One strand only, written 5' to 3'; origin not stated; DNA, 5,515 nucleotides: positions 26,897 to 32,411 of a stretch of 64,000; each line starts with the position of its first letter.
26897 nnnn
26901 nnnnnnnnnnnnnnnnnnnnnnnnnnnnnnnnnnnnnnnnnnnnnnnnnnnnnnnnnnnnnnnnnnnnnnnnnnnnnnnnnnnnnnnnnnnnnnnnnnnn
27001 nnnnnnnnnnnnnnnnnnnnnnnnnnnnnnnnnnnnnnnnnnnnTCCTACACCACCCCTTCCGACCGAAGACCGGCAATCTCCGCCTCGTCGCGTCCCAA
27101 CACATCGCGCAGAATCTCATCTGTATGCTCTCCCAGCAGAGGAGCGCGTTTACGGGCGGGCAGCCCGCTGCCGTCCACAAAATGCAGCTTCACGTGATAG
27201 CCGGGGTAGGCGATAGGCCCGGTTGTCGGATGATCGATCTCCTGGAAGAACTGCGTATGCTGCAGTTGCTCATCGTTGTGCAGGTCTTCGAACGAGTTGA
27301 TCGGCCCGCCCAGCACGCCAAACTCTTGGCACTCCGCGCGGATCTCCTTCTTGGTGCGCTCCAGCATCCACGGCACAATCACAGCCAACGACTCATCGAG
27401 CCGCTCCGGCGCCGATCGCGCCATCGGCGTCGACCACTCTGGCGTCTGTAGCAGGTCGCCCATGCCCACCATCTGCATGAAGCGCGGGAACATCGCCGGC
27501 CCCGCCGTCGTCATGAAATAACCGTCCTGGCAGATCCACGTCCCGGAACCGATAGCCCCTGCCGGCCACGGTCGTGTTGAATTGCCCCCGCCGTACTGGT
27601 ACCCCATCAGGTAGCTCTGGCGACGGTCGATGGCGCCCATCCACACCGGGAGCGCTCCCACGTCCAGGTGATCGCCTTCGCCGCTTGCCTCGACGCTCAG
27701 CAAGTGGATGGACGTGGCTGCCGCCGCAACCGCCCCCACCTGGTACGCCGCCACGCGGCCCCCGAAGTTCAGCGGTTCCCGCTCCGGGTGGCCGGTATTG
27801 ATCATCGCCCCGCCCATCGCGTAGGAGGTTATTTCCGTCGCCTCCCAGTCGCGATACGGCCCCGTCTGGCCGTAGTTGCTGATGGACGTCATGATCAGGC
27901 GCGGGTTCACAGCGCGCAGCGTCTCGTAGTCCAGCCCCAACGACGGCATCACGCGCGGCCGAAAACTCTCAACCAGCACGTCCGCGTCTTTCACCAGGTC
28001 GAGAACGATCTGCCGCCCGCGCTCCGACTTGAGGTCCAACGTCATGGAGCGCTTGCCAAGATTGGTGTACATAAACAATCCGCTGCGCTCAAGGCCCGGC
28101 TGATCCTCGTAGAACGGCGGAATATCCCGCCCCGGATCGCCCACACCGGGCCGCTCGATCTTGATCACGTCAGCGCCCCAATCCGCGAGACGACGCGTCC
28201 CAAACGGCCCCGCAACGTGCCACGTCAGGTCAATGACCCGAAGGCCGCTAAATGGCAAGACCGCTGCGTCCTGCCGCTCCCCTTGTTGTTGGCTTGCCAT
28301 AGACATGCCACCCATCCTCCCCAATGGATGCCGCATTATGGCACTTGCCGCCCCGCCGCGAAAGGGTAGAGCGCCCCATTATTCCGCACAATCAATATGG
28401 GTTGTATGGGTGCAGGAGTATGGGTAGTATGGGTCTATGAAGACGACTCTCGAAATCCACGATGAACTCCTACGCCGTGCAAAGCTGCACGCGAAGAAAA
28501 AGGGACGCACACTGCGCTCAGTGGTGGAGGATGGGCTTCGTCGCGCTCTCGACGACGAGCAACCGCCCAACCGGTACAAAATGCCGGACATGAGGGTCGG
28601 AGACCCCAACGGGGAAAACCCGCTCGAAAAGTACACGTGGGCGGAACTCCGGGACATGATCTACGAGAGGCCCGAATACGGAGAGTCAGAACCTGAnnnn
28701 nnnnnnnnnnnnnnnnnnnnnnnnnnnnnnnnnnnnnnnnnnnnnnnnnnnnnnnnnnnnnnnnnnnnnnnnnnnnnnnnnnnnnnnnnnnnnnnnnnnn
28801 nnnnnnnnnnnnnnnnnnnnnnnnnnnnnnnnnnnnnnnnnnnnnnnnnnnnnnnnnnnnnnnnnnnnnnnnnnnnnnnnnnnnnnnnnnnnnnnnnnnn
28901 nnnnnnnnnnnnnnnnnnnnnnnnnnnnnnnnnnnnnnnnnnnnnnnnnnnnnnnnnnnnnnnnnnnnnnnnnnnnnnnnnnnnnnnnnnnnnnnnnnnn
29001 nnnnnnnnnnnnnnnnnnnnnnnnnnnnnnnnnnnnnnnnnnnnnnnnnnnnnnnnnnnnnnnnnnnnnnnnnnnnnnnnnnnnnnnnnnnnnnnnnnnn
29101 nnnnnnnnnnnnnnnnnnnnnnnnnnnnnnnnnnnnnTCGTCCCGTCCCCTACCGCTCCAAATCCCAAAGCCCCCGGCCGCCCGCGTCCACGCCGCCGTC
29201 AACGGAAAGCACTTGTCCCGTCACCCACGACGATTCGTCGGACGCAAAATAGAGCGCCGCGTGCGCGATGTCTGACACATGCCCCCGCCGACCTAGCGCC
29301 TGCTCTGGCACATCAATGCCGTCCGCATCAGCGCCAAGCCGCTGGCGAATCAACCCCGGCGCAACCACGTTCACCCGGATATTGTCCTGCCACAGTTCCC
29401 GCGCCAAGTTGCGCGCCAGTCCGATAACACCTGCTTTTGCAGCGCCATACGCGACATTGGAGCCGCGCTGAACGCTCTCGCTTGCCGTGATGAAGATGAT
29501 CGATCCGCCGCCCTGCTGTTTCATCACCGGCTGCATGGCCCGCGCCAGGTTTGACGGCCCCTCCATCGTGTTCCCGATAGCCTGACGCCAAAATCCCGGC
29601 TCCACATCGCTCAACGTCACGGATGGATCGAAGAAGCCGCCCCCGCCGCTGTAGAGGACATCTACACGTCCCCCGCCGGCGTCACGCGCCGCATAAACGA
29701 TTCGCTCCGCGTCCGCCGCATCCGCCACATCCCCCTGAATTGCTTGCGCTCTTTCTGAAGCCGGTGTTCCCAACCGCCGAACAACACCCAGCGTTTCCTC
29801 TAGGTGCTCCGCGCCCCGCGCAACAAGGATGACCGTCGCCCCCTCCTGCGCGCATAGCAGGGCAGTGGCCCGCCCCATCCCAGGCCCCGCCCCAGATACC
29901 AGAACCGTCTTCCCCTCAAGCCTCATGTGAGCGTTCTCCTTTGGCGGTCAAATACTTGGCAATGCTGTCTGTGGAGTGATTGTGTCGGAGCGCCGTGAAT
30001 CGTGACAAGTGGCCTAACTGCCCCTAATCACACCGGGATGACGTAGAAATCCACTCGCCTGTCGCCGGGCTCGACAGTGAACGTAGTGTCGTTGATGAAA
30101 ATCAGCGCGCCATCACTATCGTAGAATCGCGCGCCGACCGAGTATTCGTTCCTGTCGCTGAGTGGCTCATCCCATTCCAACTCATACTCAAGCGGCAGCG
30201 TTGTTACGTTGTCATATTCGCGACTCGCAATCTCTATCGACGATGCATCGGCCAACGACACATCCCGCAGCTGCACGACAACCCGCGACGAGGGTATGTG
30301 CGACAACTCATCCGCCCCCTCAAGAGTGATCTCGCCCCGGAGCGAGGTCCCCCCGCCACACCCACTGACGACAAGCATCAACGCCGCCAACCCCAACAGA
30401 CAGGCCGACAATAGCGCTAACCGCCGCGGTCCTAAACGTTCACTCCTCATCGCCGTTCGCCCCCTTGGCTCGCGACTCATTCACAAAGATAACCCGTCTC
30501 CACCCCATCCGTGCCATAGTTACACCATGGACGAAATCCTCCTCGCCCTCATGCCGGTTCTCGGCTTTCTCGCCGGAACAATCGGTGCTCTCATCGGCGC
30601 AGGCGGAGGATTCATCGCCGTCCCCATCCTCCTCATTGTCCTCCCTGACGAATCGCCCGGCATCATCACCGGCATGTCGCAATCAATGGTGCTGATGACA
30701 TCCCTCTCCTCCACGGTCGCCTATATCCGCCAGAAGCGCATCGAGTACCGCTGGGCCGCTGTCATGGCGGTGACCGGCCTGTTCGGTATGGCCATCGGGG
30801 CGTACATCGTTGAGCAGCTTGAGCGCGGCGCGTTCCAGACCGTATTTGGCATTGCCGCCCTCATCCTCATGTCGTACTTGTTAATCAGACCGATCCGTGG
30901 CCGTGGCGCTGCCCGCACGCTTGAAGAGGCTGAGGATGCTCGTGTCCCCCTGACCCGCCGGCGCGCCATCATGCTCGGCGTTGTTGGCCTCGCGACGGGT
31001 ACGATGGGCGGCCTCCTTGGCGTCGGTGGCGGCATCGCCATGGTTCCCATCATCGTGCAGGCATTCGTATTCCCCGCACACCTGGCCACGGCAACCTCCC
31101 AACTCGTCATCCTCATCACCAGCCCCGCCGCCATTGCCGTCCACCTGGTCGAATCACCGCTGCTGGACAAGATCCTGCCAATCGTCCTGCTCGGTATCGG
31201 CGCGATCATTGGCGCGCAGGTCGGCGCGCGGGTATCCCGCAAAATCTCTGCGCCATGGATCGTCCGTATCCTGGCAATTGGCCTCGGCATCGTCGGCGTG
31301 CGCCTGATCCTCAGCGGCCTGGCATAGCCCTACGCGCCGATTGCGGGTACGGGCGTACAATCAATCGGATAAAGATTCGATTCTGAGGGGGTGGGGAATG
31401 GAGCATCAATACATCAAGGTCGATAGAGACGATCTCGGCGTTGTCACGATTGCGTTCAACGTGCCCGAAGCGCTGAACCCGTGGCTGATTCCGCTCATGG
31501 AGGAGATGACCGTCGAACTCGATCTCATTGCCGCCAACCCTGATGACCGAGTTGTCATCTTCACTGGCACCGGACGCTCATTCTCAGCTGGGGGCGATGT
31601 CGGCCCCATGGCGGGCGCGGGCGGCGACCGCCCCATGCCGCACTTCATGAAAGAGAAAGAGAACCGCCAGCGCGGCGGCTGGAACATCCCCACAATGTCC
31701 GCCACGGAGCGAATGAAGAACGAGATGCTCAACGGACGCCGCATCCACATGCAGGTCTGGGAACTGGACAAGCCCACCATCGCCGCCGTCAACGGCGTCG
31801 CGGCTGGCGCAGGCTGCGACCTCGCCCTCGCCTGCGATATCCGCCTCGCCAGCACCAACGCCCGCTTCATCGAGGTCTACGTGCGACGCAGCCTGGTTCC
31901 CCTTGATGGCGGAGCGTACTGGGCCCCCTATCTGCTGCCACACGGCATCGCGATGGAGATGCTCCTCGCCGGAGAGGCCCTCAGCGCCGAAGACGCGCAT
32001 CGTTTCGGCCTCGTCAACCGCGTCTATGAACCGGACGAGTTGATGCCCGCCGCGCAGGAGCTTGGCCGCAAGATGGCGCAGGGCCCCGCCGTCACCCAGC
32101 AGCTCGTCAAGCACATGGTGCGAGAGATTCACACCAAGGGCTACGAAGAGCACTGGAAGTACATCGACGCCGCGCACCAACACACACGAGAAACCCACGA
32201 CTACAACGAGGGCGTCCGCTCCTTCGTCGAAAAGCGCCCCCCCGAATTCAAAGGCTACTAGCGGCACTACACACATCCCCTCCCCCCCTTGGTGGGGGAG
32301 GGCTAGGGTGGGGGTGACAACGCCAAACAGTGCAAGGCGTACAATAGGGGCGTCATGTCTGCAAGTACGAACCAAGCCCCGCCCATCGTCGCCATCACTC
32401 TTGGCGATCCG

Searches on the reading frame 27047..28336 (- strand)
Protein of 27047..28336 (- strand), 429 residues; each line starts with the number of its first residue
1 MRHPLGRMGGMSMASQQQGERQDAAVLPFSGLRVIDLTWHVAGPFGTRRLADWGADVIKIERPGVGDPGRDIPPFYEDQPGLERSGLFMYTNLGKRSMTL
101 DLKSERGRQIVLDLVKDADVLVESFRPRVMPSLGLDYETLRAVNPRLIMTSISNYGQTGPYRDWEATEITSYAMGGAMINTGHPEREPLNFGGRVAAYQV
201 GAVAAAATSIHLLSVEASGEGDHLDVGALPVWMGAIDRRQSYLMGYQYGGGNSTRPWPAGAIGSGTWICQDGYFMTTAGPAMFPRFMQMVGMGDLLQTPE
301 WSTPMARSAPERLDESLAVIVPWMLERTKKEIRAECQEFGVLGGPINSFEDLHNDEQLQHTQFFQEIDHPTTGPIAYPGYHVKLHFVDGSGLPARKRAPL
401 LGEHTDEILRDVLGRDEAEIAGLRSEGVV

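Call 45: search_protein_families(library=pfam, proteins=[window:27047-28336:-], max_evalue=0.00001)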
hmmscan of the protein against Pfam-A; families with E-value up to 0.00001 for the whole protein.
window:27047-28336:- (429 aa): 1 family
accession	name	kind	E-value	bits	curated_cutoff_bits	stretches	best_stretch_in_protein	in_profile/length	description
PF02515.22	CoA_transf_3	-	8.8e-89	298.6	23.3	1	30-405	2-366/366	CoA-transferase family III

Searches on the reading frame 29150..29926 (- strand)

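Call 45: search_protein_families(library=pfam, proteins=[window:29150-29926:-], max_evalue=0.00001)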
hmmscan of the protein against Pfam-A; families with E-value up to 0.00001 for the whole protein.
window:29150-29926:- (258 aa): 3 families
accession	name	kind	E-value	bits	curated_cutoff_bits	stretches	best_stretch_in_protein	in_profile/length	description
PF13561.12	adh_short_C2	-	1.3e-45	156.3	27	1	12-246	1-235/236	Enoyl-(Acyl carrier protein) reductase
PF00106.31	adh_short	-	9.9e-38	130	26.6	1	6-195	1-184/195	short chain dehydrogenase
PF23441.1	SDR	-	5.6e-07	29.6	27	1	7-246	9-255/258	SDR-like rossmann domain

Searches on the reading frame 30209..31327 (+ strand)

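Call 45: search_protein_families(library=pfam, proteins=[window:30209-31327:+], max_evalue=0.00001)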
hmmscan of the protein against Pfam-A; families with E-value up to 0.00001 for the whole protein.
window:30209-31327:+ (372 aa): 1 family
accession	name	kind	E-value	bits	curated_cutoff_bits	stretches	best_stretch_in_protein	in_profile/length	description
PF01925.25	TauE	-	4.8e-45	154.5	32.6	1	117-366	3-237/237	Sulfite exporter TauE/SafE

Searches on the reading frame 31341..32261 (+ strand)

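Call 45: search_protein_families(library=pfam, proteins=[window:31341-32261:+], max_evalue=0.00001)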
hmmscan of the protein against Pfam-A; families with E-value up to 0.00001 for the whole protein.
window:31341-32261:+ (306 aa): 2 families
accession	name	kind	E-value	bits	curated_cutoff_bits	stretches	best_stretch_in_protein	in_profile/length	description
PF00378.25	ECH_1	-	7.9e-46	156.9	27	2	130-305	75-250/251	Enoyl-CoA hydratase/isomerase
PF16113.10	ECH_2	-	1.5e-18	67.9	27.2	1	36-281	3-228/335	Enoyl-CoA hydratase/isomerase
